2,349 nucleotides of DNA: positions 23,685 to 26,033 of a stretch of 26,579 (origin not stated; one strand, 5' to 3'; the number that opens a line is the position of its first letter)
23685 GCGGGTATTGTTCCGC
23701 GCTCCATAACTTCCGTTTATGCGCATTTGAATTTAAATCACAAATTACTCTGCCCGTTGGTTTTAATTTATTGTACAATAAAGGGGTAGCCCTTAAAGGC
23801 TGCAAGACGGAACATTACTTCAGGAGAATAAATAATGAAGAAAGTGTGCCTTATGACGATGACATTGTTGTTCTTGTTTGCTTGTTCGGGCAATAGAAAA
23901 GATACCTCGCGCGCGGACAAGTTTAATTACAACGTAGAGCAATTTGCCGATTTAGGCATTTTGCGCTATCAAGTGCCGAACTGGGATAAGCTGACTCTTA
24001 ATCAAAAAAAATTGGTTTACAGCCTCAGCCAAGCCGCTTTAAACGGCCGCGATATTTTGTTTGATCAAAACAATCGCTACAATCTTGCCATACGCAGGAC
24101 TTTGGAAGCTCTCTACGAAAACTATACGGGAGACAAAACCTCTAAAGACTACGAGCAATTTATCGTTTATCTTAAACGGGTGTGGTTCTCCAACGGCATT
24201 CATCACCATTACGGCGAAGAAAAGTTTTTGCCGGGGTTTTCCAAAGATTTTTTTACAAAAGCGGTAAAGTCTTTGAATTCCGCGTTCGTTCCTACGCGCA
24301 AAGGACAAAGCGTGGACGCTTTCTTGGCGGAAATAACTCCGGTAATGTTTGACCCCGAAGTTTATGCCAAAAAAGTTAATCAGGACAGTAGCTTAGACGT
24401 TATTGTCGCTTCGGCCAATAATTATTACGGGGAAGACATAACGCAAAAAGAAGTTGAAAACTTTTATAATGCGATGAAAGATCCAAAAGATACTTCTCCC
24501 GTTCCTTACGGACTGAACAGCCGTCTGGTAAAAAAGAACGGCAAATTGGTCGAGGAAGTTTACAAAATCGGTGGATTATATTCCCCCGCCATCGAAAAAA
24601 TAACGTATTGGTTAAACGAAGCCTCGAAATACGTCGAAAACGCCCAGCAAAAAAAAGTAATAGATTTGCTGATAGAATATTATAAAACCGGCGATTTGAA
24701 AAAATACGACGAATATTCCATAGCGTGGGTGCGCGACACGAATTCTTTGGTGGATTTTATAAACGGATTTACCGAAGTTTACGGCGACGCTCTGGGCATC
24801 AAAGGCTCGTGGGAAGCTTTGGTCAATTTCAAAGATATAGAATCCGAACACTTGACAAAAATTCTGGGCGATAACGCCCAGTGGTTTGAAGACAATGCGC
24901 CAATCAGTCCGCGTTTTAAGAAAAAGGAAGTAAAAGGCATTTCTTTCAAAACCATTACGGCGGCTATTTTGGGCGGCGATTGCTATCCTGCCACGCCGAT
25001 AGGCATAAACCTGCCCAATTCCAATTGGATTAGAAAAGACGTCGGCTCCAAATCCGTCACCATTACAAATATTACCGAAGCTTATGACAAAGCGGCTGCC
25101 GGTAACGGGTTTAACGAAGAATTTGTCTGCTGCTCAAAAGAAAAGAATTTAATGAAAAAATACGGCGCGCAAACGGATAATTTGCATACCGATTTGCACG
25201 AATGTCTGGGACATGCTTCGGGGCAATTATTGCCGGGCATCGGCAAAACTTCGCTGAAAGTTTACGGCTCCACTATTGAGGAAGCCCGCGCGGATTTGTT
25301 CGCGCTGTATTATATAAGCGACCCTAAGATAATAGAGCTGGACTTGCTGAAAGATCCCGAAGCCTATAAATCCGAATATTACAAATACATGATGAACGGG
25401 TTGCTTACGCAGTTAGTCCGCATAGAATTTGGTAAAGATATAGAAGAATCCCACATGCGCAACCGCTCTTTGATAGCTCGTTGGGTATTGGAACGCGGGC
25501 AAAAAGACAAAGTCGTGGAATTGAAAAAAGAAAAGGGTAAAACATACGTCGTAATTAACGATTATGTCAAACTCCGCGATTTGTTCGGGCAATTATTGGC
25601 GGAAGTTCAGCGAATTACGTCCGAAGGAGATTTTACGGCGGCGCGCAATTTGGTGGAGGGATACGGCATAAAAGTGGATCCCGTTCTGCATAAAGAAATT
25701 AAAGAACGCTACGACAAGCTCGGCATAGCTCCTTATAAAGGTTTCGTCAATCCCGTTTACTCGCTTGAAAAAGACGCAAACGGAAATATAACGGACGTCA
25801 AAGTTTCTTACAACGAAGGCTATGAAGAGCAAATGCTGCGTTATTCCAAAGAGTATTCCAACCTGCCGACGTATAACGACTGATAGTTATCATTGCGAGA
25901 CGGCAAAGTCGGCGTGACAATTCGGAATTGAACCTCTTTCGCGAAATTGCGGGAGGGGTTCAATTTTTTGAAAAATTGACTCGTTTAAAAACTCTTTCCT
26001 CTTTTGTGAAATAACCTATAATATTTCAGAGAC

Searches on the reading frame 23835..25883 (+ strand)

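Call 4: search_protein_families(library=pfam, proteins=[window:23835-25883:+], max_evalue=0.01)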
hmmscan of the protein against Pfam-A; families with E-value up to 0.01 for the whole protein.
window:23835-25883:+ (682 aa): 1 family
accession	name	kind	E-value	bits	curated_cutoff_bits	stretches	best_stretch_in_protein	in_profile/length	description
PF03571.21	Peptidase_M49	-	3.8e-47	161.4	21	2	242-466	94-309/548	Peptidase family M49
